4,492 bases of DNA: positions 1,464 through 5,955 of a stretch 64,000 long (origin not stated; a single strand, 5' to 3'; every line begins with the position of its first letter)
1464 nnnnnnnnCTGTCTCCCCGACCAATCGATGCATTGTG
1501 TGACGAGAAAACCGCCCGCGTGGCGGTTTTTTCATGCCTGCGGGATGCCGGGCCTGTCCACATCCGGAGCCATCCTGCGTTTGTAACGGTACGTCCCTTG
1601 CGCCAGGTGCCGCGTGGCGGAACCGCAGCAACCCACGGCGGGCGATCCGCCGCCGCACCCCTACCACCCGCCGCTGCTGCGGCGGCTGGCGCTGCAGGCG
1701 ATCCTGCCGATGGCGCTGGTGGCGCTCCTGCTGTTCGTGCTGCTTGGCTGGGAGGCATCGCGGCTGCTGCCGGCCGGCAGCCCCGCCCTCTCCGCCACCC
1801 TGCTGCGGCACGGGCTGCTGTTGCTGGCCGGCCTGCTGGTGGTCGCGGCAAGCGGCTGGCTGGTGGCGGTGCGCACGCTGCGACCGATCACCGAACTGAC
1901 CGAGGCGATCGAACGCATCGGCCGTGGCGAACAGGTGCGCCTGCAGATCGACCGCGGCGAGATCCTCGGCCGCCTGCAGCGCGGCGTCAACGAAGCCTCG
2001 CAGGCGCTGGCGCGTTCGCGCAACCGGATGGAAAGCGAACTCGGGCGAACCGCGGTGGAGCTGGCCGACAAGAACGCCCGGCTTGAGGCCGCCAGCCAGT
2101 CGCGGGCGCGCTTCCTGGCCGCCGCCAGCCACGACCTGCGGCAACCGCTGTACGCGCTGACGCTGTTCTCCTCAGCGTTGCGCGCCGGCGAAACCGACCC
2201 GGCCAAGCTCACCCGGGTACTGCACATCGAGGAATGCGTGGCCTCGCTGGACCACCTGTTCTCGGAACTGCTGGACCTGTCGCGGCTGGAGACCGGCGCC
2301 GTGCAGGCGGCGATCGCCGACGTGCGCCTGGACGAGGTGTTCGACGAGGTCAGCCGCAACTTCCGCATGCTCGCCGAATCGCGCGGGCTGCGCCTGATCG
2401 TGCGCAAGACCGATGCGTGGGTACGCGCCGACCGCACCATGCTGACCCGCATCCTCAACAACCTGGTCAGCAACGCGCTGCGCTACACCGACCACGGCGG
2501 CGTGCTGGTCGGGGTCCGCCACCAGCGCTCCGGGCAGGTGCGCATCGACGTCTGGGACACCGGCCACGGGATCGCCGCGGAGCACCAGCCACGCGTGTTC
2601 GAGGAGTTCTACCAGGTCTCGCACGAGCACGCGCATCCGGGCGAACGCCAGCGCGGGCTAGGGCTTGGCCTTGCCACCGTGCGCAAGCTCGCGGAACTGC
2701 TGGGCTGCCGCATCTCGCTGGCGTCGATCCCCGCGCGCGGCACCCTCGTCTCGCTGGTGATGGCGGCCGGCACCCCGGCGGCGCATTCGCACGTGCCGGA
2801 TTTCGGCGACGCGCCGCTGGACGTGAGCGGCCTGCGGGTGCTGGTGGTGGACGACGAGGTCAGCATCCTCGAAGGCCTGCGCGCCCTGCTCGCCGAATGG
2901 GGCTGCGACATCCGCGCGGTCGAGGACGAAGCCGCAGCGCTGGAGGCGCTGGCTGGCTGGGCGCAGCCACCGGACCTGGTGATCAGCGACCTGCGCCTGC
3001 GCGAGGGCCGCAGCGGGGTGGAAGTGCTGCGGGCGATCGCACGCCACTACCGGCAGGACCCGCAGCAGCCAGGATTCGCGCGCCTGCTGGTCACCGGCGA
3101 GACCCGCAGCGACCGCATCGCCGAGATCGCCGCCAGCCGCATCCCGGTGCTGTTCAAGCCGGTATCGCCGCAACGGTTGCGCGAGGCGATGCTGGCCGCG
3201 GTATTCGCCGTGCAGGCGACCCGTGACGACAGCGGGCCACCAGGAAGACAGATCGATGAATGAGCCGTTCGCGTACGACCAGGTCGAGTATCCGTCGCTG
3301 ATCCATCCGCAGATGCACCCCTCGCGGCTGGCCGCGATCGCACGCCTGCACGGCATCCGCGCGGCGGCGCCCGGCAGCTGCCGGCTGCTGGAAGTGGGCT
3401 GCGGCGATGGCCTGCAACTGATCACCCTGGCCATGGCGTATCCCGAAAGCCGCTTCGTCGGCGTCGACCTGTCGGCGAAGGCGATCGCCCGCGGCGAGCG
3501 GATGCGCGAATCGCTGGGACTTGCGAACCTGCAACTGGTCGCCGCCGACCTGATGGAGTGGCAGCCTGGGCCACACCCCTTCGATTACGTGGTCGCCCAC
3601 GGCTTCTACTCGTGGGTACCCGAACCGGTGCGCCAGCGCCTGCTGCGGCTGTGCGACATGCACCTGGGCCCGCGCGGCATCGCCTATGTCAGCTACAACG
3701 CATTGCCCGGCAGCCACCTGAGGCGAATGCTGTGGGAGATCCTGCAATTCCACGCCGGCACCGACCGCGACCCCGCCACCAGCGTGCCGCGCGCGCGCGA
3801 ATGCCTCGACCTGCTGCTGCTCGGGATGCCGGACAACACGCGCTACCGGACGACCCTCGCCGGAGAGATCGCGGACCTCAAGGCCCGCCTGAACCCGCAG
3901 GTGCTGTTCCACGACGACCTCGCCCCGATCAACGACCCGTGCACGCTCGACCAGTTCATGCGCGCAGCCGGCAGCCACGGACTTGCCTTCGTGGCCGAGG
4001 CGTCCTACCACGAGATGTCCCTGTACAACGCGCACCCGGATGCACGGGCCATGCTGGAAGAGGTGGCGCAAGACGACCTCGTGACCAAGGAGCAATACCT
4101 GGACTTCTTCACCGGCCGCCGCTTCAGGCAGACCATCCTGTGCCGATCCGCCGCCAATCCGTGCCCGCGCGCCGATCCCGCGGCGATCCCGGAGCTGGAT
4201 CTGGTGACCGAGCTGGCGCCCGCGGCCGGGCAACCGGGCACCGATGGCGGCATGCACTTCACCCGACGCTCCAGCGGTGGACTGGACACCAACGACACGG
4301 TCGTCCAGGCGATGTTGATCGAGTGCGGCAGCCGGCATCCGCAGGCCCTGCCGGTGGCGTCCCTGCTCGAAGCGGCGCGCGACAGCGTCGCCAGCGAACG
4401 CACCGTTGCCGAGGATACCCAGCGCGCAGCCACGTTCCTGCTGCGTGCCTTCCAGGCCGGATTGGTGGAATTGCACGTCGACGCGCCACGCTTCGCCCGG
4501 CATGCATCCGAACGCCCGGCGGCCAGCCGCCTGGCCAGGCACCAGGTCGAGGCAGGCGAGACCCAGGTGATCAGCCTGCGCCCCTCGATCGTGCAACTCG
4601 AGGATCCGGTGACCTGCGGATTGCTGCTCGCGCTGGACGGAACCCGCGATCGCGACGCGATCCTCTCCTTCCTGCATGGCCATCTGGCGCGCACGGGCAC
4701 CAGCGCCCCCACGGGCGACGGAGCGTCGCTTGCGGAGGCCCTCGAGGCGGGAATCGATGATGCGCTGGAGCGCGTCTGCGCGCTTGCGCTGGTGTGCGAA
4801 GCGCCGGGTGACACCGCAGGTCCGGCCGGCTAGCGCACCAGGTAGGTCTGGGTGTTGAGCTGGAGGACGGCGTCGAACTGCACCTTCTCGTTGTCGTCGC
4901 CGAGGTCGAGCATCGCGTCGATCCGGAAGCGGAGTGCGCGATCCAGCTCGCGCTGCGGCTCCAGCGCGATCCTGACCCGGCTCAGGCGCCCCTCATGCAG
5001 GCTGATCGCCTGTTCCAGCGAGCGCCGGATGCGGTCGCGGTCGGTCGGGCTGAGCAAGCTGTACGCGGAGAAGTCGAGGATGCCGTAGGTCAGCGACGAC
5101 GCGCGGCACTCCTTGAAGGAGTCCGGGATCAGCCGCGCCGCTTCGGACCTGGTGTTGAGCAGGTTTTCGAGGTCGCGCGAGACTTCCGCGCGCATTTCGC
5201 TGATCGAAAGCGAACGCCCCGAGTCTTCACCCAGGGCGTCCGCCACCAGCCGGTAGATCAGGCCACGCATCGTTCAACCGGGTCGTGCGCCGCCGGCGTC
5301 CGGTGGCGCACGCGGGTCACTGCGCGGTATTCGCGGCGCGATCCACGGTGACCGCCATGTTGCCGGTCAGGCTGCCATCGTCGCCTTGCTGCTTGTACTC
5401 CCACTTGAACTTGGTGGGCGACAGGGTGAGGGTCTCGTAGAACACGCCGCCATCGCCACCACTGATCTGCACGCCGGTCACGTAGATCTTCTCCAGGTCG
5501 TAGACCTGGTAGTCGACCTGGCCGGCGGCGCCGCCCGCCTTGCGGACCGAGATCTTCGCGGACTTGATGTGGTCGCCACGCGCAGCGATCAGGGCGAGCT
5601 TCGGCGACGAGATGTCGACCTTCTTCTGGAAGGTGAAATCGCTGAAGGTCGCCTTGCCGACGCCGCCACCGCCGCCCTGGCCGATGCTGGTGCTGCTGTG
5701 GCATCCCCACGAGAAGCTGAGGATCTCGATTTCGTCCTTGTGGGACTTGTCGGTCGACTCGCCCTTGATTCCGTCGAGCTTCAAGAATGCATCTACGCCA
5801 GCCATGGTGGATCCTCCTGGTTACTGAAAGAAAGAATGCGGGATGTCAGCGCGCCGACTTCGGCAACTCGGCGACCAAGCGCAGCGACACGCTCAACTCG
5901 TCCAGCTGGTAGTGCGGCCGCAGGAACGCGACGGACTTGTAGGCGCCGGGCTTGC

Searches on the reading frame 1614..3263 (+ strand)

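Call 30: search_protein_families(library=pfam, proteins=[window:1614-3263:+], max_evalue=0.001)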
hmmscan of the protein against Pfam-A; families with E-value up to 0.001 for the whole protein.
window:1614-3263:+ (549 aa): 3 families
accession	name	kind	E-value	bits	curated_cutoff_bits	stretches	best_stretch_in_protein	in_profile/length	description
PF02518.31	HATPase_c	-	3.5e-22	79.4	26.4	1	273-382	2-106/111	Histidine kinase-, DNA gyrase B-, and HSP90-like ATPase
PF00072.30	Response_reg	-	7.6e-14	52.3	30.2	1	409-525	1-109/111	Response regulator receiver domain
PF00512.31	HisKA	-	2.3e-12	47.2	26.9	1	164-228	2-66/66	His Kinase A (phospho-acceptor) domain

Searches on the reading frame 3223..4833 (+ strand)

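Call 30: search_protein_families(library=pfam, proteins=[window:3223-4833:+], max_evalue=0.001)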
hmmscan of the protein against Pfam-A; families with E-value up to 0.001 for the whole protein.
window:3223-4833:+ (536 aa): 9 families
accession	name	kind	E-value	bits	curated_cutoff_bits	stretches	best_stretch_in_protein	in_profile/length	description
PF10119.14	MethyTransf_Reg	-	1.5e-19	70.9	25.5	1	225-308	2-84/84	Predicted methyltransferase regulatory domain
PF08242.18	Methyltransf_12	-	7.1e-15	56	30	1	56-153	1-97/98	Methyltransferase domain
PF13649.12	Methyltransf_25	-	8.3e-15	55.7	27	1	56-152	2-97/97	Methyltransferase domain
PF21782.3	PKMT_2nd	-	6.7e-14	52.5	27.8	1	430-522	1-97/98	PKMT, C-terminal winged helix domain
PF13847.12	Methyltransf_31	-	7.2e-11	42.4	27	1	52-134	4-89/145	Methyltransferase domain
PF08241.18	Methyltransf_11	-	6e-09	36.9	21.2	1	56-155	1-94/95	Methyltransferase domain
PF13489.12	Methyltransf_23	-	1e-08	35.5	27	1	49-168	20-128/164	Methyltransferase domain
PF02390.23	Methyltransf_4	-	1.6e-06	28.2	24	1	55-112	5-62/173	Putative methyltransferase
PF05175.20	MTS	-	0.00036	20.6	23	1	54-124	34-103/170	Methyltransferase small domain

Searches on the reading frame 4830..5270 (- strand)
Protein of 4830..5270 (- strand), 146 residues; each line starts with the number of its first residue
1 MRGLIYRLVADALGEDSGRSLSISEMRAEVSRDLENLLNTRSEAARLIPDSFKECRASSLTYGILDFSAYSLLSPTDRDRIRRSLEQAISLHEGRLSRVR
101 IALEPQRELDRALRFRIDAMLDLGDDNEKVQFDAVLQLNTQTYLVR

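Call 30: search_protein_families(library=pfam, proteins=[window:4830-5270:-], max_evalue=0.001)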
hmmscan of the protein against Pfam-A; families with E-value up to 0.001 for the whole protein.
window:4830-5270:- (146 aa): 1 family
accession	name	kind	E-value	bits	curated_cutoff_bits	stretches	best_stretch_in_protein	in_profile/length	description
PF04965.19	GPW_gp25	-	9.1e-19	67.5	27.2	1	25-122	2-92/96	Baseplate wedge protein gp25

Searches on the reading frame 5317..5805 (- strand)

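Call 30: search_protein_families(library=pfam, proteins=[window:5317-5805:-], max_evalue=0.001)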
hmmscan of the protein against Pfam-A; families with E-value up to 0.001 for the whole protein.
window:5317-5805:- (162 aa): 1 family
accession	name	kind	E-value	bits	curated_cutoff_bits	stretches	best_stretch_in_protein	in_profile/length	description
PF05638.18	T6SS_HCP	-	1.8e-34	119.2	23.5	1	7-137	1-129/129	Type VI secretion system effector, Hcp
